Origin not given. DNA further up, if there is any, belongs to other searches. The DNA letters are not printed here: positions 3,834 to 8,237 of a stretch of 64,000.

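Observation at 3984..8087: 1367-aa polytopic protein combining an ArnT/PMT-like N-terminal module, a YYYxG (DUF2298/Chlor_Arch_YYY-like) core and a soluble C-terminal domain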

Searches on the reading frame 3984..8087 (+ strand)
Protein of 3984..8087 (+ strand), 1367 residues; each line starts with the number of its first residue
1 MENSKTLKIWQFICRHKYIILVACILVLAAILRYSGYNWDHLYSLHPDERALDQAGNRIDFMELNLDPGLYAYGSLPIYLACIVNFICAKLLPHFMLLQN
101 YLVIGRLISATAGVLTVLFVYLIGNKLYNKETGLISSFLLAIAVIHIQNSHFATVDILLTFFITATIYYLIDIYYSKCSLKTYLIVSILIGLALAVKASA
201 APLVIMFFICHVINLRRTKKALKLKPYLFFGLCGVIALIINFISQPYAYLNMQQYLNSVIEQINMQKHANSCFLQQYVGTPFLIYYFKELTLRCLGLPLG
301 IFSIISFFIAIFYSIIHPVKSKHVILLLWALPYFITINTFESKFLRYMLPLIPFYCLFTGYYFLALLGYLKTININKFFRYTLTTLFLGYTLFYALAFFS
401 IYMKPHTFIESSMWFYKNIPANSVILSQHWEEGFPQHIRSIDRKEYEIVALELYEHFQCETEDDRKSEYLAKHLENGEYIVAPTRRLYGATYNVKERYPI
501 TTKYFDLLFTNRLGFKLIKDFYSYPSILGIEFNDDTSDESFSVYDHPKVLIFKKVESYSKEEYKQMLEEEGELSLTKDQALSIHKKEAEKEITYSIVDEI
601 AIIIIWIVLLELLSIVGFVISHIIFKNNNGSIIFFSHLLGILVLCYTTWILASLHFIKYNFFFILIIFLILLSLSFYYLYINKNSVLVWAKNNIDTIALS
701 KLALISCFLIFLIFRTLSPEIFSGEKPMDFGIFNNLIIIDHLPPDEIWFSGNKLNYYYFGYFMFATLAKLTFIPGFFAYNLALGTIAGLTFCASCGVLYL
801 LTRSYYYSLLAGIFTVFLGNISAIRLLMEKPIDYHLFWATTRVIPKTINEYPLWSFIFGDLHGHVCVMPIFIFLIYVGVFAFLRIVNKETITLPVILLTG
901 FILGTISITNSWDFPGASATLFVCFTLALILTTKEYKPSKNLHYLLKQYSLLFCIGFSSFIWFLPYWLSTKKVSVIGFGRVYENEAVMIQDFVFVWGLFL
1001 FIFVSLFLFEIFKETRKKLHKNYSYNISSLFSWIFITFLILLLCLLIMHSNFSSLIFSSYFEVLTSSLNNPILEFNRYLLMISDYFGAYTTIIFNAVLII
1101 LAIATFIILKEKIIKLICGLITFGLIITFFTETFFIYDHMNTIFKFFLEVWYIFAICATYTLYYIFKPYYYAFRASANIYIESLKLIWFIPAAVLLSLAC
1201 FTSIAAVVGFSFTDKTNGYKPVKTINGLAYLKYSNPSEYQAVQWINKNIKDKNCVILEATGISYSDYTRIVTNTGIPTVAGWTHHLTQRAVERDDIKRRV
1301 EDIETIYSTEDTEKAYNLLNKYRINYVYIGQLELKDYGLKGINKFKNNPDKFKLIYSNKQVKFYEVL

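Call 3: search_protein_families(library=pfam, proteins=[window:3984-8087:+], max_evalue=1)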
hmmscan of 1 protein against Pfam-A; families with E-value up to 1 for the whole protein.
window:3984-8087:+ (1367 aa): 3 families
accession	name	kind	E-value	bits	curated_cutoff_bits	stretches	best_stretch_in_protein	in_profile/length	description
PF10060.15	DUF2298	-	1.4e-80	272.1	27.8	1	644-1154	2-488/488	Uncharacterized membrane protein (DUF2298)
PF13231.12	PMT_2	-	1.7e-13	51.6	26.1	1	99-239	18-155/160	Dolichyl-phosphate-mannose-protein mannosyltransferase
PF04472.17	SepF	-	0.19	12.4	27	1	1235-1271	5-41/72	Cell division protein SepF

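Call 4: search_protein_families(library=ncbifam, proteins=[window:3984-8087:+], max_evalue=1)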
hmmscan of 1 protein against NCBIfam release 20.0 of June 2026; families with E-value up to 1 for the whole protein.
window:3984-8087:+ (1367 aa): 1 family
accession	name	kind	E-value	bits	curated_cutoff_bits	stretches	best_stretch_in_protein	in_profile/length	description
TIGR03662.1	Chlor_Arch_YYY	subfamily_domain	3.1e-118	396.4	300.25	1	600-1366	2-726/727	chlor_Arch_YYY domain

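Call 7: search_solved_structures(query=window:3984-8087:+, max_evalue=1, show_alignments=2)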
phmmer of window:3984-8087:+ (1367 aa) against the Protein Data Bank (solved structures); distinct sequences matched with E-value up to 1: 0.
